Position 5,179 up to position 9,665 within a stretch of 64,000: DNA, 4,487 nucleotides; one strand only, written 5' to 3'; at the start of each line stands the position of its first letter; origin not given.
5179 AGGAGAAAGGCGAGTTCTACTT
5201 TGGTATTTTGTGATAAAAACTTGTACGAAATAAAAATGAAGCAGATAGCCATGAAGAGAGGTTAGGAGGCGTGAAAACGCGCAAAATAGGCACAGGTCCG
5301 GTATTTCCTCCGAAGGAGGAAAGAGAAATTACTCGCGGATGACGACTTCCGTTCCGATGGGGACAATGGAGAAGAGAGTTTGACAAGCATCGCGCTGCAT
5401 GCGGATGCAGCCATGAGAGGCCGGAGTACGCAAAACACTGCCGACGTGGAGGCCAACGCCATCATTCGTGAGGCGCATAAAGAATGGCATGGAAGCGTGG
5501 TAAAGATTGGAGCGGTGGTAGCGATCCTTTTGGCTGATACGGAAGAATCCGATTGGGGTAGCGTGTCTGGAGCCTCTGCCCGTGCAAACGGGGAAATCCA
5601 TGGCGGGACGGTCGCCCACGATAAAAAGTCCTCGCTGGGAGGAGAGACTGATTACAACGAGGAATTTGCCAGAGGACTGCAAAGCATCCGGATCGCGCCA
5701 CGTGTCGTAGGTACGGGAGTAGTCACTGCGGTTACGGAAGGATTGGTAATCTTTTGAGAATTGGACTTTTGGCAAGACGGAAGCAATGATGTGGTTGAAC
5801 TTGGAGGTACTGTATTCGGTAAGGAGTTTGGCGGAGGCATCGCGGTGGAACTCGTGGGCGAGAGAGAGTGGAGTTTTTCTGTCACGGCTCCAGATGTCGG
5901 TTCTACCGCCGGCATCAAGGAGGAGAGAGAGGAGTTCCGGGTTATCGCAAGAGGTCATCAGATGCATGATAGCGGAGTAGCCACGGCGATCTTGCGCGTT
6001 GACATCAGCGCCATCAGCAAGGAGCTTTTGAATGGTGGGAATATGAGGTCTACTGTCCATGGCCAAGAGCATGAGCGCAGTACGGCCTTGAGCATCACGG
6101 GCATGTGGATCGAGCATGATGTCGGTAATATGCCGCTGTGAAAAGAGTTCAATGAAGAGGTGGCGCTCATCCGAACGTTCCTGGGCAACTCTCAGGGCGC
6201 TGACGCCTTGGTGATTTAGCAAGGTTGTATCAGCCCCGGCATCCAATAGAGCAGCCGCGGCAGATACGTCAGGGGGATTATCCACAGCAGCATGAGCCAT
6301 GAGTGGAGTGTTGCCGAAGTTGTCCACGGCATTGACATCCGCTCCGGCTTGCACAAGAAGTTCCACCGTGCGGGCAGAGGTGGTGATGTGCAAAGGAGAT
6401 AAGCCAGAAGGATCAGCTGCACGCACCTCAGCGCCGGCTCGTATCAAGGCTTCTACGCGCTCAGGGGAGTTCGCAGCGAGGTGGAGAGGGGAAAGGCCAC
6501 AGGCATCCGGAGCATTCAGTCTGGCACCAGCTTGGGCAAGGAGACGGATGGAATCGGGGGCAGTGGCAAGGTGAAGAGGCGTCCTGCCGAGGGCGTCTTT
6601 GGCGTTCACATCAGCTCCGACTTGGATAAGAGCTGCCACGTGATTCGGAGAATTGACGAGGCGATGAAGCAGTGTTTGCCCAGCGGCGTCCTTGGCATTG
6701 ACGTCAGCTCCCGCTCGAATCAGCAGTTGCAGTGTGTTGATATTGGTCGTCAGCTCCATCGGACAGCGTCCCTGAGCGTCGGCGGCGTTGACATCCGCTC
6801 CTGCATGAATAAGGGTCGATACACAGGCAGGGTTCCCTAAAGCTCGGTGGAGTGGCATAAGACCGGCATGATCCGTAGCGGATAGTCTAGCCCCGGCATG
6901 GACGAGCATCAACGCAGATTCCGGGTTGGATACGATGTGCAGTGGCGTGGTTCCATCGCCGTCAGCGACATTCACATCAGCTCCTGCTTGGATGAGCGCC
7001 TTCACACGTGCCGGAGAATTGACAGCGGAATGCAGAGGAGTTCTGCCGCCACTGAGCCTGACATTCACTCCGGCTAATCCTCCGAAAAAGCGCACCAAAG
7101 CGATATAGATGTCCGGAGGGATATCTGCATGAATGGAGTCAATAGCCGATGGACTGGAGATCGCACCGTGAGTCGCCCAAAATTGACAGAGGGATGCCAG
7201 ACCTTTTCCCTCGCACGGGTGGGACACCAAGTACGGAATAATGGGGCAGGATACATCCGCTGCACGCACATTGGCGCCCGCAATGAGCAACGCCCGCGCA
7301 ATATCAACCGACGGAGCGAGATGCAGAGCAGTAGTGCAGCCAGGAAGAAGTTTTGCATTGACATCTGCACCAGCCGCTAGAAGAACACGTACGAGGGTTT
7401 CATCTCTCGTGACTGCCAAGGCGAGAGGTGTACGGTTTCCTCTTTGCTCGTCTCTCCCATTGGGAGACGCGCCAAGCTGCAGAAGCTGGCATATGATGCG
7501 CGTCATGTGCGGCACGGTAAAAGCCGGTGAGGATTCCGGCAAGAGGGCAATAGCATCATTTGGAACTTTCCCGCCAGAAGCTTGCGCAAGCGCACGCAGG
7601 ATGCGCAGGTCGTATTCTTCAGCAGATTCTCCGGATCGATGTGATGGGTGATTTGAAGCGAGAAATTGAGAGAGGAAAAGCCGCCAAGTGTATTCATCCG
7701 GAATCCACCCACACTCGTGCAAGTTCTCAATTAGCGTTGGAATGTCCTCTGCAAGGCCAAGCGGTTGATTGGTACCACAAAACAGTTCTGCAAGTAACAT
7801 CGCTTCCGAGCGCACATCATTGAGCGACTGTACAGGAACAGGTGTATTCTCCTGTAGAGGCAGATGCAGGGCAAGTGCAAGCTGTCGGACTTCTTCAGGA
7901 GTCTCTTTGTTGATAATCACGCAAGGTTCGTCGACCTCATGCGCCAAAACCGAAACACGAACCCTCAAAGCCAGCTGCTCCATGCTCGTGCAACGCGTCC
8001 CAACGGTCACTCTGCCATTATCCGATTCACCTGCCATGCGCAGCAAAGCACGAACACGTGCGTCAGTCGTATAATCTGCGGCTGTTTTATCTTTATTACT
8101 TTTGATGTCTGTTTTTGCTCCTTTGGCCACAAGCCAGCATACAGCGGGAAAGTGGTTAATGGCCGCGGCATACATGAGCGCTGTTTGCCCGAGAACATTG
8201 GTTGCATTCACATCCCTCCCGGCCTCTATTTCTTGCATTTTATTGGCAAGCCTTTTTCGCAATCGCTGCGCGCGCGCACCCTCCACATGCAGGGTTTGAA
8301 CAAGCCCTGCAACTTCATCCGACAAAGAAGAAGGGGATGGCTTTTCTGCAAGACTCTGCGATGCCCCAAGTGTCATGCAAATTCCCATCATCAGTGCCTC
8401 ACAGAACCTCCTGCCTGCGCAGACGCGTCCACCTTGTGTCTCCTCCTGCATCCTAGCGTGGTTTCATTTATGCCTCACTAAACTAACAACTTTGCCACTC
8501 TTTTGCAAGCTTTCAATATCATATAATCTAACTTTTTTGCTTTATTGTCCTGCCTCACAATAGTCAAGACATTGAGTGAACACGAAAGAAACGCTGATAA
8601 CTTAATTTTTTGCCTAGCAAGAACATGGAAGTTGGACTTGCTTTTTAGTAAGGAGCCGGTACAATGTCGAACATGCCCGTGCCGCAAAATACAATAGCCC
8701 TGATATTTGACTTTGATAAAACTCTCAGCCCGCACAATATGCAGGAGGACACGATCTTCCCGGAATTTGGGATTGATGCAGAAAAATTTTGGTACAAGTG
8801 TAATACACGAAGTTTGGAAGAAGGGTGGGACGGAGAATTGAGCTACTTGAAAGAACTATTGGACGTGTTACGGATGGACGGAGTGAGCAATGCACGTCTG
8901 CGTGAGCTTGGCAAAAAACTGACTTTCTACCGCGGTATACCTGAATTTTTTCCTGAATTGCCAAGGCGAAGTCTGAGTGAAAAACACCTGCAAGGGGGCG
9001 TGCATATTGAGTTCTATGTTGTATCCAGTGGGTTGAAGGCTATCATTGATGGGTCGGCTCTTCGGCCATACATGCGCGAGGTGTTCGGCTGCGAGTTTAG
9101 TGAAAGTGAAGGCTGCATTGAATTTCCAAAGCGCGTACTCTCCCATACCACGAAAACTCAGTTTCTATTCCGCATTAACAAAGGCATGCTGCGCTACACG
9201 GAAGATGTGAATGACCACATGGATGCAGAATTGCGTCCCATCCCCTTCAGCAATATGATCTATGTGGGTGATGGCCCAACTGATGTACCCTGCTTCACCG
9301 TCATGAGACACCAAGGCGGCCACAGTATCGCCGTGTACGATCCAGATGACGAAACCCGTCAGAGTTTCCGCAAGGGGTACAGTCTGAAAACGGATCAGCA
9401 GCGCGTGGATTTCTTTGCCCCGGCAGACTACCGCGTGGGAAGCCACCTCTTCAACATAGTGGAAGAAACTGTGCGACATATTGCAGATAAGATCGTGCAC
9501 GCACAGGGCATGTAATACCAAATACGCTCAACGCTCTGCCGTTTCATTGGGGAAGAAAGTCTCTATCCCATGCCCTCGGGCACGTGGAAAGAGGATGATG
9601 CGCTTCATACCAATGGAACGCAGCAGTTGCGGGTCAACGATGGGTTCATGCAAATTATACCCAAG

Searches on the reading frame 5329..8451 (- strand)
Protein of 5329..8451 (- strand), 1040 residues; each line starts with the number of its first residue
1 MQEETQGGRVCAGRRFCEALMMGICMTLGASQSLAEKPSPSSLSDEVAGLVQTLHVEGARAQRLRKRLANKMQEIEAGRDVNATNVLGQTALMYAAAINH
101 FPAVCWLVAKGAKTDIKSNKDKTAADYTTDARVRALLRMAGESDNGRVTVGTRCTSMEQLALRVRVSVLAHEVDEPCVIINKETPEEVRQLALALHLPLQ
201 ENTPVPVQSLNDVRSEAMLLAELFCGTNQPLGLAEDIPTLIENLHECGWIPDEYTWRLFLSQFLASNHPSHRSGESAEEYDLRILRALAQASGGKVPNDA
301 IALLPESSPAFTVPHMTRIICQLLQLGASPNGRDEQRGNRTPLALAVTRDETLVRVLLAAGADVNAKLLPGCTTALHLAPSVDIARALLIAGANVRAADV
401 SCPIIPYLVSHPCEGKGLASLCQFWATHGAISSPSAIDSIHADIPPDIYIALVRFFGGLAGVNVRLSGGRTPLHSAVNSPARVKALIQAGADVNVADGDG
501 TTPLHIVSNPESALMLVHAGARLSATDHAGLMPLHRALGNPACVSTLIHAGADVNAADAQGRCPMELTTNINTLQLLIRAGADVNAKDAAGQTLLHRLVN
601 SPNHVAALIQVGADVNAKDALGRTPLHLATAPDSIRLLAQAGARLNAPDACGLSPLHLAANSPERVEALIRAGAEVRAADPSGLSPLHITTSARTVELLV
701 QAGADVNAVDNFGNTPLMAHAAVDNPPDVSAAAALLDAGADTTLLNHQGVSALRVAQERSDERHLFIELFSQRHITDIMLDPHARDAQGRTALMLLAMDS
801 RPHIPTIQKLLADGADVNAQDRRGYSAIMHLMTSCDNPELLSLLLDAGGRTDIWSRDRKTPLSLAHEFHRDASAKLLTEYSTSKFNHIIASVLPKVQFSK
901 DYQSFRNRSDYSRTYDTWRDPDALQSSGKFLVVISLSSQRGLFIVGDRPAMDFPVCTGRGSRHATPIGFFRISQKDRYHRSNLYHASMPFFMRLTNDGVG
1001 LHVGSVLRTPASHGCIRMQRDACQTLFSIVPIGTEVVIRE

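Call 14: search_protein_families(library=pfam, proteins=[window:5329-8451:-], max_evalue=0.0001)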
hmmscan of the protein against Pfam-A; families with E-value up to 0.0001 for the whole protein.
window:5329-8451:- (1040 aa): 6 families
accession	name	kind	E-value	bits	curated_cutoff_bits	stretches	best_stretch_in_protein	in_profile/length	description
PF12796.13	Ank_2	-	3.8e-55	184.9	27.3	7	570-649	9-90/90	Ankyrin repeats (3 copies)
PF00023.36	Ank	-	1.3e-52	173.2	21.1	0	469-497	2-32/33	Ankyrin repeat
PF13637.12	Ank_4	-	3.2e-43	145.2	22.7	0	76-108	18-50/50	Ankyrin repeats (many copies)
PF13857.12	Ank_5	-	1.5e-30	105.4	27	1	76-127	3-55/56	Ankyrin repeats (many copies)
PF13606.12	Ank_3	-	6.8e-29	96.7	22.3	0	88-114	2-28/30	Ankyrin repeat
PF03734.19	YkuD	-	2.2e-19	70.9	23.4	1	931-1038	3-146/146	L,D-transpeptidase catalytic domain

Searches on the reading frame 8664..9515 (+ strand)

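Call 14: search_protein_families(library=pfam, proteins=[window:8664-9515:+], max_evalue=0.0001)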
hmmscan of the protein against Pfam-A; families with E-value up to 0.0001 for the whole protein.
window:8664-9515:+ (283 aa): 1 family
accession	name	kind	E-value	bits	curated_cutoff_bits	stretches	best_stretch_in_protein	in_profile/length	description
PF12710.13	HAD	-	1.2e-06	29.6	27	1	14-211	2-188/189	haloacid dehalogenase-like hydrolase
